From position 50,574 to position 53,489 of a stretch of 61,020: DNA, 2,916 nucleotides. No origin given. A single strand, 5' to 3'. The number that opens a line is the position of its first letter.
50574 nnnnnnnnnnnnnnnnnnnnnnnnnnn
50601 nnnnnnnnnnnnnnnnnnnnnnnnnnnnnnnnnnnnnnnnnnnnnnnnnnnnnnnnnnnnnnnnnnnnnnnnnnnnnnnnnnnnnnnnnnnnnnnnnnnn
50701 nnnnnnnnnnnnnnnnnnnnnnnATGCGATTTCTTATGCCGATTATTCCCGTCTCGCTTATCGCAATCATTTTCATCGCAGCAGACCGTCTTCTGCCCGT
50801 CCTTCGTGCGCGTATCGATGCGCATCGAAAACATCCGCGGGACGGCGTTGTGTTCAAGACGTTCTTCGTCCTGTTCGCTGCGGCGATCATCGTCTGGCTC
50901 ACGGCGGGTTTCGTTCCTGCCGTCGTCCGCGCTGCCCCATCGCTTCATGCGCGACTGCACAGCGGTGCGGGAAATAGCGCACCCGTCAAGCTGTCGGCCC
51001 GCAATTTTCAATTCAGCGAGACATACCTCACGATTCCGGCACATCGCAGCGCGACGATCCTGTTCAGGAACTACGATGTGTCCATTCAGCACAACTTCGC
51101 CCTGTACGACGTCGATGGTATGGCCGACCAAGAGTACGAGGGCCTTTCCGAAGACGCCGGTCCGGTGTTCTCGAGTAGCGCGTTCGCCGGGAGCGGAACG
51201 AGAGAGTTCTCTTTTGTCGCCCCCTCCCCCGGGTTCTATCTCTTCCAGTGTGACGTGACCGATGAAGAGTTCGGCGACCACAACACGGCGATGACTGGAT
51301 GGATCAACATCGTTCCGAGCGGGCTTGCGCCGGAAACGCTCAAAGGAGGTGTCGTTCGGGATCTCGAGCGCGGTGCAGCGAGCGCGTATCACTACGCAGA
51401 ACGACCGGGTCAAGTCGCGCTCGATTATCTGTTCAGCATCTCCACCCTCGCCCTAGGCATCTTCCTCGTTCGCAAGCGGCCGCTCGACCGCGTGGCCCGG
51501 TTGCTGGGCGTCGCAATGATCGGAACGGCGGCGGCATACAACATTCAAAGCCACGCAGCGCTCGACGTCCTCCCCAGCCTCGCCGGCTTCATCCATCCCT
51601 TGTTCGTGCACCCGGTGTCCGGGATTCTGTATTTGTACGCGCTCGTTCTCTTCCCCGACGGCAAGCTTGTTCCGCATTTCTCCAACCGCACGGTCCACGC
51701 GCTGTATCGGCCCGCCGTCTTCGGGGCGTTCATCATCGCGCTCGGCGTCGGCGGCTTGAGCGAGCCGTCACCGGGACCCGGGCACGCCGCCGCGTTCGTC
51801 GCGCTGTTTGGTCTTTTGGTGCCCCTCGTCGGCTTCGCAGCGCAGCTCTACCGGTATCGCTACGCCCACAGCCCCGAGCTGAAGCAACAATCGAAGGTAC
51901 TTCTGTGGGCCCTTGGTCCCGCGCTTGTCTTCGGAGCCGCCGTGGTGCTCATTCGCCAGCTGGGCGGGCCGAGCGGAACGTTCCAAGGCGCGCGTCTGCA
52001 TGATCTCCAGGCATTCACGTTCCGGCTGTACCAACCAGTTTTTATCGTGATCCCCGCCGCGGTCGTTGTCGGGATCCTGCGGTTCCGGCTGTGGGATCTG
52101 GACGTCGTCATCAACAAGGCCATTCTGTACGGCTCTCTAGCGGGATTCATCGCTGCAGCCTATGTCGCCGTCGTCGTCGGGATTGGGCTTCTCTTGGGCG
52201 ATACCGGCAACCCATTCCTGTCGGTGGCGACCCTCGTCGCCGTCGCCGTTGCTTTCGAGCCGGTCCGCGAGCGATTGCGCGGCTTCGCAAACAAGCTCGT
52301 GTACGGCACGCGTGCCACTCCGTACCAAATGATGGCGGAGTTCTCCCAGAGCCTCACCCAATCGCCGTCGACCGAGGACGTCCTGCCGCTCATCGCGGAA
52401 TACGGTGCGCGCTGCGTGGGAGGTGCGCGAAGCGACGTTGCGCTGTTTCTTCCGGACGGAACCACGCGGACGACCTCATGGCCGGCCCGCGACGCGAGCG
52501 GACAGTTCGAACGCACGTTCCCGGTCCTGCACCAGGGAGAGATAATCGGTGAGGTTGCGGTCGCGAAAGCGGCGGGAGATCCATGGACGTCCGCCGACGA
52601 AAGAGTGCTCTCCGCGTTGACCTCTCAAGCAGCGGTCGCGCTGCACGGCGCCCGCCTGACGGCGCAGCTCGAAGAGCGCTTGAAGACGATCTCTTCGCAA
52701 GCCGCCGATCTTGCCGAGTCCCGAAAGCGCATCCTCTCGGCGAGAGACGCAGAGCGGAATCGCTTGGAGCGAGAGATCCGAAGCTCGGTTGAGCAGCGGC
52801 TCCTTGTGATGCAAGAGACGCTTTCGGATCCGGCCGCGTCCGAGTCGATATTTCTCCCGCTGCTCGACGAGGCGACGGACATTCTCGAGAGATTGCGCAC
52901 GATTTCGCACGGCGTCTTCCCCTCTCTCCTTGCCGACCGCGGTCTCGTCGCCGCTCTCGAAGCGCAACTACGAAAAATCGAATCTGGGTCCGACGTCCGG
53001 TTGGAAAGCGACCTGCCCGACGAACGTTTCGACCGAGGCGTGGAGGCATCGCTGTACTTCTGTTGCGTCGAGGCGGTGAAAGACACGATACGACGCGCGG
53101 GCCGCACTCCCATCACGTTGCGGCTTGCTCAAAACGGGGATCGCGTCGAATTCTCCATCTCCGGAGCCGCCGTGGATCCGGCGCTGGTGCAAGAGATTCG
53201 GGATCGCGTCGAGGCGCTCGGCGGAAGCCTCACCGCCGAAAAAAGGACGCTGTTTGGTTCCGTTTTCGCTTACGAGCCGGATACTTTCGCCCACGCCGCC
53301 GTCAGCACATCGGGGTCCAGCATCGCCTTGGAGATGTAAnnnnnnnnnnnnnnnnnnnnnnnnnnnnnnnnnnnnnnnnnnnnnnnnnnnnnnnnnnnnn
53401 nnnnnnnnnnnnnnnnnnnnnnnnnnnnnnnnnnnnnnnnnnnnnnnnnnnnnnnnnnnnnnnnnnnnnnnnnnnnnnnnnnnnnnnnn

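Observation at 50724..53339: Cupredoxin-domain polytopic sensor whose kinase core has lost the phospho-acceptor His and ATP-binding motifs, translationally coupled to an intact paralogous kinase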

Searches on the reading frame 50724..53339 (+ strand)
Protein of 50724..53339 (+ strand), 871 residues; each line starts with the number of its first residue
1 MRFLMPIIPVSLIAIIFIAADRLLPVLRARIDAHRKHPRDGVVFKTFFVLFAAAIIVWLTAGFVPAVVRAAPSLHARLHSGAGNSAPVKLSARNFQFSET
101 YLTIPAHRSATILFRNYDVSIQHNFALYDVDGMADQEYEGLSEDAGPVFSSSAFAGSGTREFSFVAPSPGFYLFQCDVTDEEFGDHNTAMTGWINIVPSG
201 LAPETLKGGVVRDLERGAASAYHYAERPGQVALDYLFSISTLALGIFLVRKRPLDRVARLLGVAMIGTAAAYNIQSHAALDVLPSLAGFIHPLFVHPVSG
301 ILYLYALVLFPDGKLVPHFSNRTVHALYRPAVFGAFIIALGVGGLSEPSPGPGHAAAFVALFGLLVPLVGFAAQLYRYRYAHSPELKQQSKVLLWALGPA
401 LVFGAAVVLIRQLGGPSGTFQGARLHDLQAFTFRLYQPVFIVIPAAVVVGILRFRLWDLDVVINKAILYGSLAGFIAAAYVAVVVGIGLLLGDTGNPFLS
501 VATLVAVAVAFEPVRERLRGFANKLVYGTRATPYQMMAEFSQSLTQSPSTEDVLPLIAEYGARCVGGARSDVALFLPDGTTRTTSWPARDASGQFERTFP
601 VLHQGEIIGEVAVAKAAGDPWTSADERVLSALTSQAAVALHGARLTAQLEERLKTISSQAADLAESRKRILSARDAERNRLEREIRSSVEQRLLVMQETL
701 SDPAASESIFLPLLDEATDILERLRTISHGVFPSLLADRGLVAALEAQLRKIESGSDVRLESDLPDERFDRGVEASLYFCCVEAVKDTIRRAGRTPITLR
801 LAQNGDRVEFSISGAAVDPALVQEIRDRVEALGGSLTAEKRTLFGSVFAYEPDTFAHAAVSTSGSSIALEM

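Call 6: search_protein_families(library=pfam, proteins=[window:50724-53339:+], max_evalue=0.1)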
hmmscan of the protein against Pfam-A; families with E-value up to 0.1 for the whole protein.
window:50724-53339:+ (871 aa): 3 families
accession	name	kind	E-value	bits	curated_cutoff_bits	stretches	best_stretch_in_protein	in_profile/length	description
PF01590.32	GAF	-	0.00066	20.7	22.4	1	599-640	93-133/133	GAF domain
PF13185.12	GAF_2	-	0.0015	19.2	28.6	1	583-641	78-136/136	GAF domain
PF06813.19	Nodulin-like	-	0.037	14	24.7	1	361-441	132-210/250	Nodulin-like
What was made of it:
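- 52104..52643 (+): TM10-TM11, the conserved juxtamembrane linker (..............) and a GAF-like domain; this module is shared with the partner kinase. Weak GAF hits at 6.6e-4 (call 6).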

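Call 8: find_homologous_proteins(query=window:50724-53336:+)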
Query window:50724-53336:+ (871 aa): 97 proteins with E <= 0.001 among 8000 candidates.
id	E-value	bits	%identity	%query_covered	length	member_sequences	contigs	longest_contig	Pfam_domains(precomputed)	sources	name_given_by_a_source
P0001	0.0e+0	1911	100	100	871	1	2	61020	-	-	-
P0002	0.0e+0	1025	58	94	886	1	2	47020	-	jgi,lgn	jgi:signal transduction histidine kinase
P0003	1.2e-254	866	50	97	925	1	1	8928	PF07730.20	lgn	-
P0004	4.4e-248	844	50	95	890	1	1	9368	-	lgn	-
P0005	1.7e-229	783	48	97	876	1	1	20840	-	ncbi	-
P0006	7.3e-161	556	41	95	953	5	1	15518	PF07730.20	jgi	jgi:signal transduction histidine kinase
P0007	4.6e-160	553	41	93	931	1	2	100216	-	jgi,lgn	jgi:signal transduction histidine kinase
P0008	1.0e-159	552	39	98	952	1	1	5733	-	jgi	-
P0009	1.1e-156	542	40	95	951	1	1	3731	-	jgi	jgi:signal transduction histidine kinase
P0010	1.7e-155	538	40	91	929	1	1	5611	-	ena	-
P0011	9.0e-155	535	41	97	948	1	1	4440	-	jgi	jgi:signal transduction histidine kinase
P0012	4.2e-153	530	41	93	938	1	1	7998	-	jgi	jgi:signal transduction histidine kinase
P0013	8.2e-153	529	40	97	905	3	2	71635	-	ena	-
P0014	5.7e-148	513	39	95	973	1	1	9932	-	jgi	-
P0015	1.7e-146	508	37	95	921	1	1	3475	-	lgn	-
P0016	3.5e-103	365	37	71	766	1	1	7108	PF07730.20,PF02518.32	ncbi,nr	ncbi:MAG TPA: sensor histidine kinase [Acidimicrobiales bacterium]|nr:sensor histidine kinase [Acidi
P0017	4.9e-101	358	34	46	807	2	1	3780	PF13473.13,PF13581.13,PF07730.20,PF02518.32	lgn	-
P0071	5.1e-49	186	34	23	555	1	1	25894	PF13473.13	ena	-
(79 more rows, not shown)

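Call 11: find_related_loci(query=window:50724-53336:+, collection=genome_contigs, flank=8000)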
Query window:50724-53336:+ (871 aa) in genome_contigs; peptide patterns used: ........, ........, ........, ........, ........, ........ (x = any residue, [..] = any of these).
101 stretches matched a pattern; 30 encode a relative of the query (tblastn E <= 1e-3); 30 distinct loci.
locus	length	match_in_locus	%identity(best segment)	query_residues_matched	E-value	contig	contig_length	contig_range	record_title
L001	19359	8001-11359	35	365-847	1e-63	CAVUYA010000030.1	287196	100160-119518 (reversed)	MAG: uncultured Actinomycetota bacterium isolate MFD05841.bin.2.51 genome assembly, contig: contig_51840, whole genome s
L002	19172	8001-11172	33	283-852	2e-63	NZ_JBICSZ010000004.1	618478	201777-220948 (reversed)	Kribbella sp. NPDC049174 NPDC049174_88_A2.ctg-0004, whole genome shotgun sequence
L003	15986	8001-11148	36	440-849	1e-61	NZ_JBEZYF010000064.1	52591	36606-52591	Kribbella sp. NPDC026596 NPDC026596_47_B5.ctg-0064, whole genome shotgun sequence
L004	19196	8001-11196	33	283-853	3e-57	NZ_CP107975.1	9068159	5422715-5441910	Kribbella sp. NBC_00359 chromosome, complete genome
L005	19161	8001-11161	35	438-851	2e-54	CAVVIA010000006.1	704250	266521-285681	MAG: uncultured Actinomycetota bacterium isolate MFD02840.bin.2.12 genome assembly, contig: contig_40313, whole genome s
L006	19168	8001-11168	31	361-836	3e-49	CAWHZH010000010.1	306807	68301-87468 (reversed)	MAG: uncultured Actinomycetota bacterium isolate MFD09368.bin.1.179 genome assembly, contig: contig_492, whole genome sh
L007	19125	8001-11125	34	458-839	3e-48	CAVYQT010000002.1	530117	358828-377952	MAG: uncultured Actinomycetota bacterium isolate MFD05454.bin.2.189 genome assembly, contig: contig_1459, whole genome s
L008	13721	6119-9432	34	443-871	3e-45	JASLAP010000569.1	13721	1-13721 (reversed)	MAG: Pseudonocardia sp. isolate CMU.bins.199 k141_15111671, whole genome shotgun sequence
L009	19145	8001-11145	30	286-846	7e-45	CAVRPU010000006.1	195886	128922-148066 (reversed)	MAG: uncultured Actinomycetota bacterium isolate MFD02840.bin.1.46 genome assembly, contig: contig_14430, whole genome s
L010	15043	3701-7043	34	363-848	2e-62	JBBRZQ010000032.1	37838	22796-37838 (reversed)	MAG: Actinomycetales bacterium isolate metawrap_la5_58 metawrap_la5_58_K_1039383_L_37838_cov_33.9113, whole genome shotg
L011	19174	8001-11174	30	440-846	2e-44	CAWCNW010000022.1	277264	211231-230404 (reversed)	MAG: uncultured Actinomycetota bacterium isolate MFD09368.bin.1.229 genome assembly, contig: contig_26824, whole genome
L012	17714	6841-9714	37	353-847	3e-54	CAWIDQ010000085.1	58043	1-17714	MAG: uncultured Actinomycetota bacterium isolate MFD09567.bin.2.88 genome assembly, contig: contig_62261, whole genome s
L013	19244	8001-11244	35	440-843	7e-42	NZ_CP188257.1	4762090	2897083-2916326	Angustibacter sp. McL0619 chromosome, complete genome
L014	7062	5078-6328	29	463-848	8e-42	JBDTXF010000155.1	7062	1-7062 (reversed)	MAG: Nocardioidaceae bacterium isolate cluster4_bin.11 NODE_35549_length_7062_cov_5.715285, whole genome shotgun sequenc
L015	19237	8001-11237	32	420-837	1e-40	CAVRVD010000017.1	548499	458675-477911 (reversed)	MAG: uncultured Actinomycetota bacterium isolate MFD02832.bin.1.191 genome assembly, contig: contig_5097, whole genome s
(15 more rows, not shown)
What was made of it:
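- Tried and rejected: GTDB species genomes (call 11).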

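Call 12: find_encoding_contigs(protein=P0002, flank=8000, max_places=2)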
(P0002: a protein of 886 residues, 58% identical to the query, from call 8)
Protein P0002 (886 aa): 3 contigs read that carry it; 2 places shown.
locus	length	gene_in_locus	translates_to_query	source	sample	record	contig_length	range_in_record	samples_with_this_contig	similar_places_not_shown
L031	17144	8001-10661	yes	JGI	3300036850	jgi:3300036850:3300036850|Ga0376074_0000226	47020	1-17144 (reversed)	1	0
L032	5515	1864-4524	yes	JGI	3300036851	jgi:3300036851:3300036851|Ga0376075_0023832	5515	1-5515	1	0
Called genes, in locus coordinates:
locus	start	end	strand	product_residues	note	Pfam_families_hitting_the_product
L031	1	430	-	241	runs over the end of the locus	PF00977:His_biosynth, PF01207:Dus (faint)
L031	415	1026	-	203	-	PF00117:GATase, PF07685:GATase_3 (weak)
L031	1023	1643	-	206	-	PF00475:IGPD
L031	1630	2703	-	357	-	PF00155:Aminotran_1_2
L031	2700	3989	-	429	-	PF00815:Histidinol_dh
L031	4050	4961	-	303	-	-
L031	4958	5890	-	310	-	PF00005:ABC_tran, PF13304:AAA_21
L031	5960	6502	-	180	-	-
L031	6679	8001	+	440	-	PF13492:GAF_3 (faint), PF13185:GAF_2 (faint), PF07730:HisKA_3, PF02518:HATPase_c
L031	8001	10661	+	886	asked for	-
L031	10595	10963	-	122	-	PF00072:Response_reg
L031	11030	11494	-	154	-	-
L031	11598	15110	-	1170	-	PF02811:PHP, PF07733:DNA_pol3_alpha, PF17657:DNA_pol3_finger, PF14579:HHH_6, PF01336:tRNA_anti-codon (weak)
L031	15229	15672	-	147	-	-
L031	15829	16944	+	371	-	PF12705:PDDEXK_1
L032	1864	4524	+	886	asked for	-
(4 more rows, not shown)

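Call 13: find_encoding_contigs(protein=P0007, flank=8000, max_places=2)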
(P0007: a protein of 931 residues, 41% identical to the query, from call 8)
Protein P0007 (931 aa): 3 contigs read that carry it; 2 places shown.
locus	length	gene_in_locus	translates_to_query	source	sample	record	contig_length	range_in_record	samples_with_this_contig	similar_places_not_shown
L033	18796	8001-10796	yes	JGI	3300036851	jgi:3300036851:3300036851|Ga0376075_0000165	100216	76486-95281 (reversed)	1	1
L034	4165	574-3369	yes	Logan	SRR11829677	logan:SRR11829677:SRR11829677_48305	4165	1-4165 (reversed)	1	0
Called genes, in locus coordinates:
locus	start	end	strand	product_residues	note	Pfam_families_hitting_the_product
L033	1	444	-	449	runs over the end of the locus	PF17164:DUF5122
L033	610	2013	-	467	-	PF00756:Esterase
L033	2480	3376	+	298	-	PF00930:DPPIV_N (faint), PF26549:Tricorn_N, PF26550:Tricorn_2nd, PF07676:PD40 (weak)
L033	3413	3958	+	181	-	PF13384:HTH_23 (faint), PF07638:Sigma70_ECF, PF04542:Sigma70_r2, PF08281:Sigma70_r4_2, PF04545:Sigma70_r4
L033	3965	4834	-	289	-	-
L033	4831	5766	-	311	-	PF00005:ABC_tran, PF13304:AAA_21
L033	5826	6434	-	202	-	PF00080:Sod_Cu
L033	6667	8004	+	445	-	PF07730:HisKA_3, PF13581:HATPase_c_2 (weak), PF02518:HATPase_c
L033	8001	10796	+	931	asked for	-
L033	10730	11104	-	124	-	PF00072:Response_reg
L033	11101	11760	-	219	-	PF00072:Response_reg, PF00196:GerE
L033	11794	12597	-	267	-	PF00005:ABC_tran, PF13304:AAA_21 (faint)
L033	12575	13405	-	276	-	PF00005:ABC_tran, PF13304:AAA_21 (weak), PF12399:BCA_ABC_TP_C (weak)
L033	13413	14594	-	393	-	PF02653:BPD_transp_2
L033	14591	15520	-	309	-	PF02653:BPD_transp_2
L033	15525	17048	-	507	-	-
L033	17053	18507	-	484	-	PF13458:Peripla_BP_6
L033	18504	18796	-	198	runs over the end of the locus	-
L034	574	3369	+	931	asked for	-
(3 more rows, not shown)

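Call 14: find_encoding_contigs(protein=P0013, flank=8000, max_places=2)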
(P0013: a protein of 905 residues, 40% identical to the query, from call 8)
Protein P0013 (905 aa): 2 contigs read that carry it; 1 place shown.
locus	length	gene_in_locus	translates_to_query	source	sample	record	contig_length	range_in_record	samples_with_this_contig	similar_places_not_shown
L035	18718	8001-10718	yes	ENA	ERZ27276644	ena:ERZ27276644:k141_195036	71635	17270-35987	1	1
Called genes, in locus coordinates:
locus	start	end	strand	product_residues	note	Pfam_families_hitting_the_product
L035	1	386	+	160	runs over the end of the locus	PF12802:MarR_2, PF01047:MarR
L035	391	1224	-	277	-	PF01149:Fapy_DNA_glyco, PF06831:H2TH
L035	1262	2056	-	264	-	PF01135:PCMT (weak), PF13489:Methyltransf_23 (weak), PF01209:Ubie_methyltran, PF06325:PrmA (weak), PF13847:Methyltransf_31, PF08241:Methyltransf_11, PF08242:Methyltransf_12, PF13649:Methyltransf_25, +1 more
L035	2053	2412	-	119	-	PF01022:HTH_5, PF12840:HTH_20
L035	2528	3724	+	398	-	PF05448:AXE1, PF01738:DLH (weak), PF00326:Peptidase_S9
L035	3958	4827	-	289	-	-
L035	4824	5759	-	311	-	PF00005:ABC_tran, PF13304:AAA_21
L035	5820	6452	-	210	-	PF00080:Sod_Cu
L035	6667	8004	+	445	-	PF07730:HisKA_3, PF13581:HATPase_c_2 (faint), PF02518:HATPase_c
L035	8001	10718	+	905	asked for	-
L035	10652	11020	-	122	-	PF00072:Response_reg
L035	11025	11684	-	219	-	PF00072:Response_reg, PF00196:GerE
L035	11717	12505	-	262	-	PF00005:ABC_tran, PF13304:AAA_21 (faint)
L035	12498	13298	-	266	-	PF00005:ABC_tran, PF13304:AAA_21 (weak), PF12399:BCA_ABC_TP_C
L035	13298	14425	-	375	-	PF02653:BPD_transp_2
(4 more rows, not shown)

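Call 15: search_protein_families(library=pfam, proteins=[L033:5826-6434:-, L033:3965-4834:-, L031:11030-11494:-, L031:5960-6502:-, L031:4050-4961:-], max_evalue=1)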
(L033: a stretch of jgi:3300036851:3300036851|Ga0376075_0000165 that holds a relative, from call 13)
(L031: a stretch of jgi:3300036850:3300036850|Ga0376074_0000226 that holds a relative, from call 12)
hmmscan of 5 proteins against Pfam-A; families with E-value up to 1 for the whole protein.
L033:5826-6434:- (202 aa): 1 family
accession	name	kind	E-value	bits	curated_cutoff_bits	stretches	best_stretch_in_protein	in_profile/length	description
PF00080.25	Sod_Cu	-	1.4e-26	93.9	28.9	1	41-198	3-133/133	Copper/zinc superoxide dismutase (SODC)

L033:3965-4834:- (289 aa): 2 families
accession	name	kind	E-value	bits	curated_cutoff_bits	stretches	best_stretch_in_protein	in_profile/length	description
PF12679.13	ABC2_membrane_2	-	0.00016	21.5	27.2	1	1-220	1-191/283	ABC-2 family transporter protein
PF12730.13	ABC2_membrane_4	-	0.095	13.1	27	1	102-222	60-175/179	ABC-2 family transporter protein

L031:11030-11494:- (154 aa): 2 families
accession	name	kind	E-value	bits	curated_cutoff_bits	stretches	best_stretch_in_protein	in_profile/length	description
PF00196.25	GerE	-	0.00067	19.7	23.5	1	1-39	10-48/57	Bacterial regulatory proteins, luxR family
PF08281.18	Sigma70_r4_2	-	0.031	14.4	25.7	1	5-36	23-54/54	Sigma-70, region 4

L031:5960-6502:- (180 aa): 0 families

L031:4050-4961:- (303 aa): 3 families
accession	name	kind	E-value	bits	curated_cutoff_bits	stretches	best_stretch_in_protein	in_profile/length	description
PF12679.13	ABC2_membrane_2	-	1.9e-06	27.8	27.2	1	5-239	4-196/283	ABC-2 family transporter protein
PF12730.13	ABC2_membrane_4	-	0.00029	21.3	27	1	111-235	58-176/179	ABC-2 family transporter protein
PF13936.12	HTH_38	-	0.57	10.4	27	1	201-222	18-39/44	Helix-turn-helix domain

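Call 17: search_protein_families(library=pfam, alignment_id=A1, max_evalue=0.5)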
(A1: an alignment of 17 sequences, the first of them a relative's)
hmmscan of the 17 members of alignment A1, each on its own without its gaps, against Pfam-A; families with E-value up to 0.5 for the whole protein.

A. member 1, P0001 (871 aa): 5 families
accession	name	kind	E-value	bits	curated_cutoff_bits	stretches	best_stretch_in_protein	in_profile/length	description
PF01590.32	GAF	-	0.00066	20.7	22.4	1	599-640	93-133/133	GAF domain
PF13185.12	GAF_2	-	0.0015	19.2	28.6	1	583-641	78-136/136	GAF domain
PF06813.19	Nodulin-like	-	0.037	14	24.7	1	361-441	132-210/250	Nodulin-like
PF16082.10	Phage_holin_2_4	-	0.22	12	30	0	356-381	33-57/77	Bacteriophage holin family, superfamily II-like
PF25796.1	BREX_BrxC_4th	-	0.42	10.5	27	0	633-692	78-142/173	BREX ATP-binding protein BrxC 4th domain with six-stranded beta sheet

B. families by the number of members that match (of 17 scanned): 22 families
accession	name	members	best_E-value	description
PF07730.19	HisKA_3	11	1.5e-12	Histidine kinase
PF02518.31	HATPase_c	9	6.9e-09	Histidine kinase-, DNA gyrase B-, and HSP90-like ATPase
PF13185.12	GAF_2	8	0.0015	GAF domain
PF13473.12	Cupredoxin_1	7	5.8e-08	Cupredoxin-like domain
PF13581.12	HATPase_c_2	6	4.3e-06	Histidine kinase-like ATPase domain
PF13492.12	GAF_3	5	0.0084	GAF domain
PF00127.26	Copper-bind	3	0.0017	Copper binding proteins, plastocyanin/azurin family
PF01590.32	GAF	2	0.00066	GAF domain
PF21724.2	DUF6861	2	0.19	Family of unknown function (DUF6861)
PF11992.13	TgpA_N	1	0.00066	TgpA N-terminal domain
PF05794.18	Tcp11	1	0.029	T-complex protein 11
PF00421.24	PSII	1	0.032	Photosystem II protein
PF06813.19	Nodulin-like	1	0.037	Nodulin-like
PF20936.3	GCIP_C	1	0.16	Grap2 and cyclin-D-interacting, C-terminal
PF13116.12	YhdP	1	0.18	YhdP protein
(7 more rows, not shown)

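Call 34: find_encoding_contigs(protein=P0017, flank=6000, max_places=2)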
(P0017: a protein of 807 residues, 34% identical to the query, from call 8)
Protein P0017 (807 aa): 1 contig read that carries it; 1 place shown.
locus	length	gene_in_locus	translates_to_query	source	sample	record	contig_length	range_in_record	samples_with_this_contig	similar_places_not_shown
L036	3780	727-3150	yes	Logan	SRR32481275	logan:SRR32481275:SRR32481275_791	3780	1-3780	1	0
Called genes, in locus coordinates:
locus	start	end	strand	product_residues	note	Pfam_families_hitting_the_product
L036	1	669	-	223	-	?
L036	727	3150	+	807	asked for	PF13581:HATPase_c_2 (faint), PF13473:Cupredoxin_1 (faint), PF07730:HisKA_3, PF02518:HATPase_c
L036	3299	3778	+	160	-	?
